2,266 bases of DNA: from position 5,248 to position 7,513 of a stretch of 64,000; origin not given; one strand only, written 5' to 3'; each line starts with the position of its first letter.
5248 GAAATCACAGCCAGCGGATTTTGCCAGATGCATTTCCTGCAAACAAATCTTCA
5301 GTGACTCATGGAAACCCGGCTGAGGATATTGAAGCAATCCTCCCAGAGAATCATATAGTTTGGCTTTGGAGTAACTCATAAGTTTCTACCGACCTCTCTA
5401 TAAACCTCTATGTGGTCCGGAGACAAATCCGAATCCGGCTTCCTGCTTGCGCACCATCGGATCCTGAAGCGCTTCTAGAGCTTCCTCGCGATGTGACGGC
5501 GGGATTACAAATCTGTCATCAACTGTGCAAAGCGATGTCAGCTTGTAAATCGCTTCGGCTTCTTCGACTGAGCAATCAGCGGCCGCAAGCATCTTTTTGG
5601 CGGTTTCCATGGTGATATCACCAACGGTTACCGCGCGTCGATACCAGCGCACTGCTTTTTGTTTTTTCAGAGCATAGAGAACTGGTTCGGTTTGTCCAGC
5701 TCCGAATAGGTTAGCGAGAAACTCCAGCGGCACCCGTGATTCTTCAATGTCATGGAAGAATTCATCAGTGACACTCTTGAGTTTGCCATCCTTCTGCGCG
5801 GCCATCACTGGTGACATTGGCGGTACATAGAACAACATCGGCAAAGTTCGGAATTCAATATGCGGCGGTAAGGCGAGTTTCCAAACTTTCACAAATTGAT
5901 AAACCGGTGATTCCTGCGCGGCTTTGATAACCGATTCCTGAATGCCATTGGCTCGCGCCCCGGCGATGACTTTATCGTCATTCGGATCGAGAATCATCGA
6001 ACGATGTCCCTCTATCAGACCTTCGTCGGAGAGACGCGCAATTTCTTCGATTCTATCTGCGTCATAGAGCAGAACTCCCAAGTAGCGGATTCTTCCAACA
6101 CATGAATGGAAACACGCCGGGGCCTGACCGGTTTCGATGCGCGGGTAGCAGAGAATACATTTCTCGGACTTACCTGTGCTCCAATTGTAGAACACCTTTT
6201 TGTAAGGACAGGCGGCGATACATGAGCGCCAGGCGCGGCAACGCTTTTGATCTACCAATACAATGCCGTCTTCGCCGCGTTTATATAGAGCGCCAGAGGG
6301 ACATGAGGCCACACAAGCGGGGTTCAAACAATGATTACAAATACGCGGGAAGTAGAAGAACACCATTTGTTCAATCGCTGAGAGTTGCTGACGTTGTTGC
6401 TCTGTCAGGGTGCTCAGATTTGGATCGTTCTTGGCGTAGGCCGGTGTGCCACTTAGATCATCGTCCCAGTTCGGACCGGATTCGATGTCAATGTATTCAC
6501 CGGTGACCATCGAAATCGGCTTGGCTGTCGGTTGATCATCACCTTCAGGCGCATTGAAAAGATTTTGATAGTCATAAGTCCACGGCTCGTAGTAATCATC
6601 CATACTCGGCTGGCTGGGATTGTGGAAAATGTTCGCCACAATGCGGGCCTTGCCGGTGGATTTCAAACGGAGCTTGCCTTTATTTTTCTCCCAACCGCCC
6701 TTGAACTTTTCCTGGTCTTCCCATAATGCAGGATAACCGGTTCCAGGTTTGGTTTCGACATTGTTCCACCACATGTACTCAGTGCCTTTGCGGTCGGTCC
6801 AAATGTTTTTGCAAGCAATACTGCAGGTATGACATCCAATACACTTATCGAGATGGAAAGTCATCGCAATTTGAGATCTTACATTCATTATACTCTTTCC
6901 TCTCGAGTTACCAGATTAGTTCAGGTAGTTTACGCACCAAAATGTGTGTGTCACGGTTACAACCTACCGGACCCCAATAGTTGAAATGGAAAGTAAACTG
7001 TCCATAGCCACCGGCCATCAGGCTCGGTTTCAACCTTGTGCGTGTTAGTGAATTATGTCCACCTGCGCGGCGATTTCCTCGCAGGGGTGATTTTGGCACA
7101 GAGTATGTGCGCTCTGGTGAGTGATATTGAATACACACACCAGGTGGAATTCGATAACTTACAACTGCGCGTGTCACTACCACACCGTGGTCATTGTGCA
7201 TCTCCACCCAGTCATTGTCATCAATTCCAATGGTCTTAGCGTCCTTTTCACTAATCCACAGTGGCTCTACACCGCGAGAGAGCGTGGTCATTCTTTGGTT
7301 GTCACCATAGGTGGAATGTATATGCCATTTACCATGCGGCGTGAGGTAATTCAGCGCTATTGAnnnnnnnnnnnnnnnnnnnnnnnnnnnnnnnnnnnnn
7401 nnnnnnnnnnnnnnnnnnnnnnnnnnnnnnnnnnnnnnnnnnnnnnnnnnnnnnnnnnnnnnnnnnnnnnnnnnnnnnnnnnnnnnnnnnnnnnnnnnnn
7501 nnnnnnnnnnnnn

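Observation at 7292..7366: A single in-frame TAG interrupts an otherwise intact narG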

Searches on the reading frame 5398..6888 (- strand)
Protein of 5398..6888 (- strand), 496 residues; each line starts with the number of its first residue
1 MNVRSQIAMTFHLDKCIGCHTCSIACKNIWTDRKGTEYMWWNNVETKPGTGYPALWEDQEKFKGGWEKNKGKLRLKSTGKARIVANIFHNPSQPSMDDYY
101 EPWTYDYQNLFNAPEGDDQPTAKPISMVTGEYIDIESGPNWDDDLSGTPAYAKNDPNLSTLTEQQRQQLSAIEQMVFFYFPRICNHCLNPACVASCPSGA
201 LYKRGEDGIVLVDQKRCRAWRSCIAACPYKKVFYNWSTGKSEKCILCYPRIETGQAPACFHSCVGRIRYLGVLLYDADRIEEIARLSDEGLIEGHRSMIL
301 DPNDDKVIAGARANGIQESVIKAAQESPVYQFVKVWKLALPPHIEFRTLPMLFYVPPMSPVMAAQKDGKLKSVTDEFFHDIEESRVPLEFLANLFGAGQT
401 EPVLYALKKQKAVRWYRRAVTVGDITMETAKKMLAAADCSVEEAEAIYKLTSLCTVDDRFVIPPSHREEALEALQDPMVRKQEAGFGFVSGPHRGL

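Call 6: search_protein_families(library=ncbifam, proteins=[window:5398-6888:-])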
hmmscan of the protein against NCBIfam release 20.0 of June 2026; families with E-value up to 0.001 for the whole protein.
window:5398-6888:- (496 aa): 26 families (the best 25 are shown)
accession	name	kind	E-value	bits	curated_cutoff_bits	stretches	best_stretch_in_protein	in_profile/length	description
TIGR01660.1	narH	equivalog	5.9e-200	664.9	524.05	1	1-493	1-484/492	nitrate reductase subunit beta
TIGR03478.1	DMSO_red_II_bet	subfamily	4.7e-88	295.2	480.7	2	5-274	2-221/321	DMSO reductase family type II enzyme, iron-sulfur subunit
NF042979.1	EthbenzDh_ebdB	equivalog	6.6e-72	242.3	740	2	4-276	18-245/354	ethylbenzene dehydrogenase subunit beta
NF011569.0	PRK14993.1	equivalog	9.2e-33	113.7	416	1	161-283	77-198/244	tetrathionate reductase subunit TtrB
TIGR02951.1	DMSO_dmsB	equivalog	4.5e-32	111.3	214.1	1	172-270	51-150/161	DMSO/selenate family reductase complex B subunit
NF045797.1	DsrO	equivalog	6e-27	94.6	200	1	175-267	94-197/235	sulfate reduction electron transfer complex DsrMKJOP subunit DsrO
NF041715.1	arsenate_red_ArrB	equivalog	2.7e-23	82.7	450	1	172-238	45-110/233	arsenate respiratory reductase iron-sulfur subunit ArrB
NF008134.0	PRK10882.1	equivalog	4.5e-23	81.8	263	1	172-264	101-199/329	hydrogenase 2 operon protein HybA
TIGR03149.1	cyt_nit_nrfC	equivalog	4.4e-22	78.5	377.6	1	177-273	87-184/225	cytochrome c nitrite reductase Fe-S protein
NF045715.1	sulf_resp_HmcB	equivalog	1e-18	67.5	420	1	179-264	102-189/307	sulfate respiration complex iron-sulfur protein HmcB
TIGR01582.1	FDH-beta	equivalog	1.7e-17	63.4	334.7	1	173-267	82-176/283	formate dehydrogenase subunit beta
NF045766.1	PhenlGlyoxDHPadI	equivalog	1.8e-13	50.1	700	1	182-264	53-129/443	NADH-dependent phenylglyoxylate dehydrogenase subunit beta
NF007382.0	PRK09898.1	equivalog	2e-13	50.4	213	1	178-248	117-187/208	ferredoxin-like protein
NF041782.1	mnquin_red_QrcC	equivalog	1.6e-12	47.6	400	1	177-238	58-122/239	menaquinone reductase iron-sulfur cluster-binding subunit QrcC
NF009408.0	PRK12769.1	equivalog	7.8e-10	37.5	1003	1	183-264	55-138/659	formate-dependent uric acid utilization protein AegA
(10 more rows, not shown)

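Call 13: find_encoding_contigs(protein=window:5398-6888:-, flank=10000, max_places=10)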
Protein window:5398-6888:- (496 aa): no gene with exactly this product is on record in the collection.

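Call 14: list_cluster_members(proteins=[window:5398-6888:-, window:4110-4844:-, window:4819-5379:-, window:1756-2700:-, window:6908-7291:-, window:10552-11463:-, window:12890-15166:-, window:33670-35577:+, window:46812-47999:+, window:53217-54539:-])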
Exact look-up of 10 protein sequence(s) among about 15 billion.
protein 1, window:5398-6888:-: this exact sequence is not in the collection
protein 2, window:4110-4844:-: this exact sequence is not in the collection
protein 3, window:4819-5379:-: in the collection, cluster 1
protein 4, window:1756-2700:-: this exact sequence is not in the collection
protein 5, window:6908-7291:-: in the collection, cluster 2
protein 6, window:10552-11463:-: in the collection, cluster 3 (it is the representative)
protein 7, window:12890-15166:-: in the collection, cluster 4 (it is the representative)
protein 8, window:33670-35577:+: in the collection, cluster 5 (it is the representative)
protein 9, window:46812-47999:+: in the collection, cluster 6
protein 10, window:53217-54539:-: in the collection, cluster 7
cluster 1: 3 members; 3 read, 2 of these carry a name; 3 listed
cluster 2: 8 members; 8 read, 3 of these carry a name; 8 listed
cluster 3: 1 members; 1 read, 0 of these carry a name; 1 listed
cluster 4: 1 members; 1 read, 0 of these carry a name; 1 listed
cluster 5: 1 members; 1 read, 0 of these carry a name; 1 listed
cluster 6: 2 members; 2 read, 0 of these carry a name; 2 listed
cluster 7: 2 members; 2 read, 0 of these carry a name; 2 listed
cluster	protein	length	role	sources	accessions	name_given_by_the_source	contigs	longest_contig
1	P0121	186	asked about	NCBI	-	-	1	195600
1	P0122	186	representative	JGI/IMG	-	nitrate reductase assembly molybdenum cofactor insertion protein NarJ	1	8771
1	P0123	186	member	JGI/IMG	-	nitrate reductase assembly molybdenum cofactor insertion protein NarJ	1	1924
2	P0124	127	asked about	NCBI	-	-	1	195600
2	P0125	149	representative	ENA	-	-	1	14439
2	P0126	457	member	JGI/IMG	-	nitrate reductase alpha subunit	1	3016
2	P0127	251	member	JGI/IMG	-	nitrate reductase alpha subunit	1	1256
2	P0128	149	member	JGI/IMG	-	nitrate reductase alpha subunit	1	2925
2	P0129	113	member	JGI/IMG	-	-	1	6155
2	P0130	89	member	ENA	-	-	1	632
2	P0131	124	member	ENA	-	-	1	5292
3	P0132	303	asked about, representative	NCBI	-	-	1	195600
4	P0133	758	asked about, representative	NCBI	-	-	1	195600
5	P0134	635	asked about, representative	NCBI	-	-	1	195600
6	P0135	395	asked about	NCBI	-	-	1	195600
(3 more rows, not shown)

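Call 16: find_encoding_contigs(protein=P0125, flank=10000)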
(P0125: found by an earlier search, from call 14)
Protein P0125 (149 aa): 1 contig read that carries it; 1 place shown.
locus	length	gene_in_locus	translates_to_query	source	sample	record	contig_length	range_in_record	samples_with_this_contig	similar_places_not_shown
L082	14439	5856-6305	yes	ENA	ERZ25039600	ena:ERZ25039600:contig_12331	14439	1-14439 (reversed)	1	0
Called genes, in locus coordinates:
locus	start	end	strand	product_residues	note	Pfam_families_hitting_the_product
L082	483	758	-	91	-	PF04972:BON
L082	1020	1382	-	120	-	PF02082:Rrf2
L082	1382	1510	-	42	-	-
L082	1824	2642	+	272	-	PF13442:Cytochrome_CBB3 (faint), PF00034:Cytochrom_C (weak)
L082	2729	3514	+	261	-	PF00384:Molybdopterin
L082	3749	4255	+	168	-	-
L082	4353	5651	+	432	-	PF00384:Molybdopterin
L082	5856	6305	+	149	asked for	PF01568:Molydop_binding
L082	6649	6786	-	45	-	-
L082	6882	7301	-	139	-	-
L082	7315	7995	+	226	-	PF14711:Nitr_red_bet_C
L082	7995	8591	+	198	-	-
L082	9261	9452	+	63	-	-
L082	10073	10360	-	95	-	-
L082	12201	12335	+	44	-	-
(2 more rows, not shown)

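Call 17: find_encoding_contigs(protein=P0128, flank=10000)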
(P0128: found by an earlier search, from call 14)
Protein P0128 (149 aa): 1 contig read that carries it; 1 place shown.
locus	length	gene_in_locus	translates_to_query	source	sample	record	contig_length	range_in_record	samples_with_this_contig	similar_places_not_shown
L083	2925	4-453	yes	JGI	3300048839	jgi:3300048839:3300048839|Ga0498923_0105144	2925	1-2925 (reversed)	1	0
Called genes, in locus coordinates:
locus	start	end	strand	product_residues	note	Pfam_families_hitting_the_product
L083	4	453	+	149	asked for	PF01568:Molydop_binding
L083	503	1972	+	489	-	PF13247:Fer4_11, PF12838:Fer4_7 (weak), PF13237:Fer4_10, PF14711:Nitr_red_bet_C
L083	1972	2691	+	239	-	PF02613:Nitrate_red_del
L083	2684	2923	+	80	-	?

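Call 18: find_encoding_contigs(protein=P0122, flank=10000)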
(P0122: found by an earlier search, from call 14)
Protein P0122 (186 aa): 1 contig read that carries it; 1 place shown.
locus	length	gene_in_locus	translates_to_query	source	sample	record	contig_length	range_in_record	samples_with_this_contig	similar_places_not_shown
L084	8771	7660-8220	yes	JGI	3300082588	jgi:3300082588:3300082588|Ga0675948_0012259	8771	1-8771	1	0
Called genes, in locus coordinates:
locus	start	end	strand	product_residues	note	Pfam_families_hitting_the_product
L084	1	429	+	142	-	?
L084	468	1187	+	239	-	PF03544:TonB_C, PF13103:TonB_2 (faint), PF03544:TonB_C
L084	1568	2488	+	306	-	PF00034:Cytochrom_C (weak), PF13442:Cytochrome_CBB3 (faint)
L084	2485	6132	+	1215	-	PF00384:Molybdopterin, PF28599:NarG_dom_V, PF01568:Molydop_binding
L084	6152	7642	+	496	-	PF12838:Fer4_7 (weak), PF13237:Fer4_10, PF13247:Fer4_11, PF14711:Nitr_red_bet_C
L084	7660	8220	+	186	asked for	PF02613:Nitrate_red_del (weak)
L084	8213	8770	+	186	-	?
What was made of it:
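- On Respiratory nitrate reductase alpha subunit NarG (TIGR01580): The order is the same in L084 (call 18).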

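Call 19: find_encoding_contigs(protein=P0123, flank=10000)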
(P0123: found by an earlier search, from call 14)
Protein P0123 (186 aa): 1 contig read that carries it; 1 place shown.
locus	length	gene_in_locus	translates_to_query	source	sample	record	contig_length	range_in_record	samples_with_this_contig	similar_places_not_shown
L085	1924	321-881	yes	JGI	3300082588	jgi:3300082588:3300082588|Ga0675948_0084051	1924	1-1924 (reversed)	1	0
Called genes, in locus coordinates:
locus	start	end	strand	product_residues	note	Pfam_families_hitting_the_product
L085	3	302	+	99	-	?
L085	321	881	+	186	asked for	PF02613:Nitrate_red_del (weak)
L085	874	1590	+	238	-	PF02665:Nitrate_red_gam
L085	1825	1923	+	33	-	?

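Call 35: find_encoding_contigs(protein=P0124, flank=10000)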
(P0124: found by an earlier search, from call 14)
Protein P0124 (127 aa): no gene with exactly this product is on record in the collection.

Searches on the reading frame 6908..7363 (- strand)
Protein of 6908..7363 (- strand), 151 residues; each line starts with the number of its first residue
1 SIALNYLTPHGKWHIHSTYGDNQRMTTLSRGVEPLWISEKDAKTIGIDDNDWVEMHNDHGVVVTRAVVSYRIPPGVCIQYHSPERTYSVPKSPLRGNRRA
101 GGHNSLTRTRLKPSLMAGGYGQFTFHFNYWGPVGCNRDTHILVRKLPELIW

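Call 6: search_protein_families(library=ncbifam, proteins=[window:6908-7363:-])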
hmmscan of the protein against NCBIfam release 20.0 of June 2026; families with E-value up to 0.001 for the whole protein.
window:6908-7363:- (151 aa): 11 families
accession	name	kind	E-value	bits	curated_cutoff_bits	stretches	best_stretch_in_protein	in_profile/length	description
TIGR01580.1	narG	equivalog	2e-54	184.7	1084.15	1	2-151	1085-1233/1235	nitrate reductase subunit alpha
TIGR03479.1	DMSO_red_II_alp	subfamily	1.7e-26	92.6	984.75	1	4-143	782-912/913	molybdopterin-dependent oxidoreductase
TIGR02166.1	dmsA_ynfE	subfamily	2.5e-10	39.1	777.7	1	4-124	675-786/794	DMSO/selenate family reductase complex A subunit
TIGR00509.1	bisC_fam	subfamily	8.2e-09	34.2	1017.55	1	4-115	627-738/772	molybdopterin guanine dinucleotide-containing S/N-oxide reductase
NF011682.0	PRK15102.1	equivalog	2.3e-08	32.6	909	1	9-77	689-757/829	trimethylamine-N-oxide reductase TorA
TIGR02164.1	torA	equivalog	2.9e-08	32.3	1465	1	13-77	687-753/824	trimethylamine-N-oxide reductase TorA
NF011566.1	PRK14990.1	exception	1e-07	30.4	1600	1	9-118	700-800/814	dimethylsulfoxide reductase subunit A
NF042978.1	EthbenzDh_ebdA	equivalog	1.1e-07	30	2000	1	10-132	850-962/977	ethylbenzene dehydrogenase subunit alpha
NF041885.1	selenate_YnfE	exception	2.8e-07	28.7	1675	1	6-124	686-797/805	selenate/tellurate reductase subunit YnfE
NF041884.1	selenate_YnfF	exception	1.6e-05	23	1650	1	7-78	680-749/798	selenate/tellurate reductase subunit YnfF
TIGR01591.1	Fdh-alpha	equivalog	3.3e-05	22.2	666.25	1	23-82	581-643/672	formate dehydrogenase subunit alpha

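Call 48: search_protein_families(library=pfam, max_evalue=0.00001, proteins=[window:6911-7363:-])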
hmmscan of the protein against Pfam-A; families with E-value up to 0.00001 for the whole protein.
window:6911-7363:- (151 aa): 1 family
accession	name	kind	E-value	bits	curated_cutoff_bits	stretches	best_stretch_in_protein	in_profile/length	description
PF01568.27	Molydop_binding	-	3.7e-21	75.7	26.8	1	4-114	1-100/110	Molydopterin dinucleotide binding domain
